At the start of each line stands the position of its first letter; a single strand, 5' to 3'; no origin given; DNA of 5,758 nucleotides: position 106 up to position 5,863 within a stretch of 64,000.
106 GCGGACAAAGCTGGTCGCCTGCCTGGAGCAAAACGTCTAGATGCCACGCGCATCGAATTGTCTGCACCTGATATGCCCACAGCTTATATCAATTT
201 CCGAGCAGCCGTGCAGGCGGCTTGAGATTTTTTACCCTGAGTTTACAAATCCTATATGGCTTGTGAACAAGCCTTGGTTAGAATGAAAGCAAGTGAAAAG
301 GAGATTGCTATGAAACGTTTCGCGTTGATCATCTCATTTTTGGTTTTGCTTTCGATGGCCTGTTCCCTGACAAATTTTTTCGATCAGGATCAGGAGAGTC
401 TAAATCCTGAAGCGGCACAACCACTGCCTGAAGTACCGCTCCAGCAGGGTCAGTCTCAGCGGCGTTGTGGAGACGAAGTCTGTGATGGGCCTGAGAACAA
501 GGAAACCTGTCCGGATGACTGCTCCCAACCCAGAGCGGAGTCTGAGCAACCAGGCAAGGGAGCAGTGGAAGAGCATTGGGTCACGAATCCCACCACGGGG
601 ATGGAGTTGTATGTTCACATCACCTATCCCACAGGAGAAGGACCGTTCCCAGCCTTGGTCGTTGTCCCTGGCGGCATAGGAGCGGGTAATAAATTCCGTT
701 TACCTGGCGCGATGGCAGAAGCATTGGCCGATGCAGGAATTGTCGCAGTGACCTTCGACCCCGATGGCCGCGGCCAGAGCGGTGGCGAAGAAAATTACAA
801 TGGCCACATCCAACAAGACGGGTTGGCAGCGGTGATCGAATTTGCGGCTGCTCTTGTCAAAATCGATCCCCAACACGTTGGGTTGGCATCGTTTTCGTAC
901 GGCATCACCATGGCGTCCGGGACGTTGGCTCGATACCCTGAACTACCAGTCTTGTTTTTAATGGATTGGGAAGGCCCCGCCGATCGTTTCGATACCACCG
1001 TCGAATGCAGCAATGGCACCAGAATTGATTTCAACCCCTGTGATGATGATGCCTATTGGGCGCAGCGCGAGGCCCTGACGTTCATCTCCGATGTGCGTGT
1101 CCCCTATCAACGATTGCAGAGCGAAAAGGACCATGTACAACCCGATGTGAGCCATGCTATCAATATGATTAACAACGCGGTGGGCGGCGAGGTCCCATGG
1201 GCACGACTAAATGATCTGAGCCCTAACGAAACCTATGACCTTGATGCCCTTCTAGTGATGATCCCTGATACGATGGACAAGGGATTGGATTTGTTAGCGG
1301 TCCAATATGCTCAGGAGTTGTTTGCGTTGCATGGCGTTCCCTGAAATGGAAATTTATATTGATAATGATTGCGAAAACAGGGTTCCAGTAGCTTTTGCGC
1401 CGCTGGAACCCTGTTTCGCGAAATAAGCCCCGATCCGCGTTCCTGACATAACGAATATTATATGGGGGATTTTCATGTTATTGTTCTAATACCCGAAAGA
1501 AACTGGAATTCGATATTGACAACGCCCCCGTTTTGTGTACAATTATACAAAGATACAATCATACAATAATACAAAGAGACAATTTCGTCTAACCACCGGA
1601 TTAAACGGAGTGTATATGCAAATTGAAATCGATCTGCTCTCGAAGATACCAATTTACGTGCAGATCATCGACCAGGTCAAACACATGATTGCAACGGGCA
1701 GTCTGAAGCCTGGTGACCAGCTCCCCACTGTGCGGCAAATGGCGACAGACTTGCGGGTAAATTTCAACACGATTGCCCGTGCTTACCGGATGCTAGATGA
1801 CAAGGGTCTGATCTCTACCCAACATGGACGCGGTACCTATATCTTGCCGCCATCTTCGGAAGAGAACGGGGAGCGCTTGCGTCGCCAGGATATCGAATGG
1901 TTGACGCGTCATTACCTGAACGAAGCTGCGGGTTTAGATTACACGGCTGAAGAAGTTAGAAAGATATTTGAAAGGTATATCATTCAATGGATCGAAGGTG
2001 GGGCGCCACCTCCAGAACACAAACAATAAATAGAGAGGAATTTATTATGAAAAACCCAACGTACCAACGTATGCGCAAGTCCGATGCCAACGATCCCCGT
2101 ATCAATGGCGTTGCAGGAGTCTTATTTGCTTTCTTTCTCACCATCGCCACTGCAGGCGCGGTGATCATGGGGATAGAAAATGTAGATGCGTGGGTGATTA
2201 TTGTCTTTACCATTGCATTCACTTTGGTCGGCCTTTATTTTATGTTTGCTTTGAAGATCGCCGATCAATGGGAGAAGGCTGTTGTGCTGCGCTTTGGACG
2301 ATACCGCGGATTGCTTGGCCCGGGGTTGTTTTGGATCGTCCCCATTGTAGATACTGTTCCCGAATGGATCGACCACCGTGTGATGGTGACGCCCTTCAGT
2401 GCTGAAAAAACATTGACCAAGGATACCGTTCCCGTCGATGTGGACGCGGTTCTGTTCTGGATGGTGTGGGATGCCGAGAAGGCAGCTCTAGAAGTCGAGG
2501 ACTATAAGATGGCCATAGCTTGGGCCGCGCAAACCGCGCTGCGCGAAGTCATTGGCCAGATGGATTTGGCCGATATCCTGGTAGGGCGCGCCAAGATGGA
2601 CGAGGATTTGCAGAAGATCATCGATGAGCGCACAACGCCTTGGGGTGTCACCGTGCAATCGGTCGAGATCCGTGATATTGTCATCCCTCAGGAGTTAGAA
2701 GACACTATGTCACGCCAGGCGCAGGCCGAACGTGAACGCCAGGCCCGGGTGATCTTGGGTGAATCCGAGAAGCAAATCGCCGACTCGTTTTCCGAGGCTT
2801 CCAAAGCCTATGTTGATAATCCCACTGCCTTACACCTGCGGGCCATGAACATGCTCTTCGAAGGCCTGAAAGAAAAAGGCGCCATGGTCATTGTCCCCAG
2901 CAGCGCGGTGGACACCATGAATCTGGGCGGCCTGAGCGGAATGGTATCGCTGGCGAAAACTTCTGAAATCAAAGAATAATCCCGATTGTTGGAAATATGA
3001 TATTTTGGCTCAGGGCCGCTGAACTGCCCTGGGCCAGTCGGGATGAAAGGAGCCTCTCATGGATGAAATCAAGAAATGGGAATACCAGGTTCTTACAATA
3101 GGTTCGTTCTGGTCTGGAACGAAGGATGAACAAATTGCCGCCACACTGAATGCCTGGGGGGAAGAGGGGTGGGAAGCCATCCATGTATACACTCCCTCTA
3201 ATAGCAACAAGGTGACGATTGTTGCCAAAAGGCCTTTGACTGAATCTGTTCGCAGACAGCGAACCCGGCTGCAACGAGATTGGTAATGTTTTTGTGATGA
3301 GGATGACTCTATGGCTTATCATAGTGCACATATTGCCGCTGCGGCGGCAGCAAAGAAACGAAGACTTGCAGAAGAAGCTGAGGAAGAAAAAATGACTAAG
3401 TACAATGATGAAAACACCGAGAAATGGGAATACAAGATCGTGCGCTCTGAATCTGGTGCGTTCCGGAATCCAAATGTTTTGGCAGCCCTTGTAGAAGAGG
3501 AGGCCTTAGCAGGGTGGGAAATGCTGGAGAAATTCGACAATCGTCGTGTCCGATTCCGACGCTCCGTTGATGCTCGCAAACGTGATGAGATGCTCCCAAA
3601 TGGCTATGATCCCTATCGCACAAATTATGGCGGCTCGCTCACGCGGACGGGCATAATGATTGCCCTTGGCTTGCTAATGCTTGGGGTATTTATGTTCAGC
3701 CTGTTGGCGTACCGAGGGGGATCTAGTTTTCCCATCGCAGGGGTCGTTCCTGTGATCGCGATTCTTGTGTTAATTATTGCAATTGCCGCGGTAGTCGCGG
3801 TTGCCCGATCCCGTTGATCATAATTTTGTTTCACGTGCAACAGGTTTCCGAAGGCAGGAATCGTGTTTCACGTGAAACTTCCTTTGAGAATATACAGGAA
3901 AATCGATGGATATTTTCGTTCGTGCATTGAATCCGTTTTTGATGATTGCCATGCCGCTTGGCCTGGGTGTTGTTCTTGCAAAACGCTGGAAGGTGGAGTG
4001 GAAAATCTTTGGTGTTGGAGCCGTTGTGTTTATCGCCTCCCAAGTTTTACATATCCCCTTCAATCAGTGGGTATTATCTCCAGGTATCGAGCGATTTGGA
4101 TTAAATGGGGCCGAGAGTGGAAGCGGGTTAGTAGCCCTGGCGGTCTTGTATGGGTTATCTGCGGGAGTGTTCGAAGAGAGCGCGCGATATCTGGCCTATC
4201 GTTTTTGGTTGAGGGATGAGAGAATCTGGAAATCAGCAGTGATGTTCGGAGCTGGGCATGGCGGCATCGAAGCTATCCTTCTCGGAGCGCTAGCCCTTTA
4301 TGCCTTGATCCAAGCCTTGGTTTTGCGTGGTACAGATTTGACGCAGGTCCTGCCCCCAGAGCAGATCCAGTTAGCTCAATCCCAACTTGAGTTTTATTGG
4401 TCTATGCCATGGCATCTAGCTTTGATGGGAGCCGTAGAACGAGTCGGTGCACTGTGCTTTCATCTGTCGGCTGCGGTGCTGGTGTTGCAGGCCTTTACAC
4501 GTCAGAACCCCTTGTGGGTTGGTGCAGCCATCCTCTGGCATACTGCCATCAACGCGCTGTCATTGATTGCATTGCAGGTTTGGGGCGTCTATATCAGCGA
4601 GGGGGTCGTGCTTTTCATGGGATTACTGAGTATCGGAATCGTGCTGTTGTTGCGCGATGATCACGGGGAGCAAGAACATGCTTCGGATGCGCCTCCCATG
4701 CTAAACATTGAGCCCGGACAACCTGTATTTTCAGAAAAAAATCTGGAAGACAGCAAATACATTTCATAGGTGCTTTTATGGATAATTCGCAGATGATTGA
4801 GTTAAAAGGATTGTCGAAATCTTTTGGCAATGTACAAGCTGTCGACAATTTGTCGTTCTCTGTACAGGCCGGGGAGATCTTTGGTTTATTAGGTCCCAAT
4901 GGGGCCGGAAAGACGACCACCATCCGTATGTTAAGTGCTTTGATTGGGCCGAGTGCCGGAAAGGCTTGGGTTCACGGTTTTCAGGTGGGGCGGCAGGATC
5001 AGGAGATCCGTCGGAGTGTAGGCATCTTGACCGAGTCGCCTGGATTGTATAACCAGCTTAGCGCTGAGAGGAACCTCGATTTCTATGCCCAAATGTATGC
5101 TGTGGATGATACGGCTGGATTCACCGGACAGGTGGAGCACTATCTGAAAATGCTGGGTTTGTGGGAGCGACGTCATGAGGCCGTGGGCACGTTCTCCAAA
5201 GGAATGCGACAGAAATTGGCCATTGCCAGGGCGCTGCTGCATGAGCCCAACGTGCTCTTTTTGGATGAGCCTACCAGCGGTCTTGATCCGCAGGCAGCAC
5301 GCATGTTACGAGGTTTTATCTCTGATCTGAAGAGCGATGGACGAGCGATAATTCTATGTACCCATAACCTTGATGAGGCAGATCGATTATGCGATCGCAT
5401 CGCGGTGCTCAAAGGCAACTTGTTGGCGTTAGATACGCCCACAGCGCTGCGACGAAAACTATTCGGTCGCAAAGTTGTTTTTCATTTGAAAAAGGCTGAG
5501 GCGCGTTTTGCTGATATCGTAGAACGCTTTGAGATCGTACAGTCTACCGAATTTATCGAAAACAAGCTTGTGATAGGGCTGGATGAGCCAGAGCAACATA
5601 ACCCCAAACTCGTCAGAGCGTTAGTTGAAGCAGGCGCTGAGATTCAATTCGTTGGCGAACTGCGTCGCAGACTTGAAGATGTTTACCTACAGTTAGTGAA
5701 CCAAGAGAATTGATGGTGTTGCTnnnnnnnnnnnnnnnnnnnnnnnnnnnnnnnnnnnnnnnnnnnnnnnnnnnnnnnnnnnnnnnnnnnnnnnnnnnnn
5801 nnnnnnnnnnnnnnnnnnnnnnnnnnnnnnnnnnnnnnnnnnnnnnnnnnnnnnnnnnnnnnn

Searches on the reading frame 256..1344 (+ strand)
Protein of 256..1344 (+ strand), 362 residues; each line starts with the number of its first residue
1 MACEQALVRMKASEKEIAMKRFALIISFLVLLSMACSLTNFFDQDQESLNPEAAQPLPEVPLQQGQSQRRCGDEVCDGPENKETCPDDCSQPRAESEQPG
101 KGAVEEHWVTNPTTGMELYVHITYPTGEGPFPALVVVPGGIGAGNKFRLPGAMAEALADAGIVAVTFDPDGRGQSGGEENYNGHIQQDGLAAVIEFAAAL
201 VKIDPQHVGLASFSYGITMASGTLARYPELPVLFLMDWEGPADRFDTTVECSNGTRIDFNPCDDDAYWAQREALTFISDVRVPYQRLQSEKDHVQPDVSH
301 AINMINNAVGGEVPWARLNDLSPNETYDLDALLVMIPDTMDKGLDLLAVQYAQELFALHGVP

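Call 53: search_protein_families(library=pfam, proteins=[window:256-1344:+], max_evalue=0.00001)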
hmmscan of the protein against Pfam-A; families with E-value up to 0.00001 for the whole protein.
window:256-1344:+ (362 aa): 1 family
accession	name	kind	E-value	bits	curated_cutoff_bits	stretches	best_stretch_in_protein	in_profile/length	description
PF02129.25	Peptidase_S15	-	3.4e-07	30.7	23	1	115-231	2-121/262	X-Pro dipeptidyl-peptidase (S15 family)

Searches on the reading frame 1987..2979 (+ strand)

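Call 53: search_protein_families(library=pfam, proteins=[window:1987-2979:+], max_evalue=0.00001)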
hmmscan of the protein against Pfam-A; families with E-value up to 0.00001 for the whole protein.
window:1987-2979:+ (330 aa): 1 family
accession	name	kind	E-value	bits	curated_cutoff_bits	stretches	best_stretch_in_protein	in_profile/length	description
PF01145.31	Band_7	-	7.5e-39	134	23.6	1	91-261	2-175/176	SPFH domain / Band 7 family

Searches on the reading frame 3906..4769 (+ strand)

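Call 53: search_protein_families(library=pfam, proteins=[window:3906-4769:+], max_evalue=0.00001)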
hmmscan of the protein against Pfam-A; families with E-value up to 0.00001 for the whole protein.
window:3906-4769:+ (287 aa): 1 family
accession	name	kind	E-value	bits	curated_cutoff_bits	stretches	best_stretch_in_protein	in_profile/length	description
PF10086.14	YhfC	-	1.3e-35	123.3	24.2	1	13-224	2-209/222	YhfC intramembrane metalloprotease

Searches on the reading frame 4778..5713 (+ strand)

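Call 53: search_protein_families(library=pfam, proteins=[window:4778-5713:+], max_evalue=0.00001)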
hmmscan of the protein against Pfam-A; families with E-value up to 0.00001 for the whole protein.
window:4778-5713:+ (311 aa): 2 families
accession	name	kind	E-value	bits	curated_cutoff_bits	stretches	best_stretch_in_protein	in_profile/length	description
PF00005.33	ABC_tran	-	1e-32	114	25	1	23-167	2-137/137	ABC transporter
PF13304.12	AAA_21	-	1.1e-14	55.6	27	1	138-198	237-300/304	AAA domain, putative AbiEii toxin, Type IV TA system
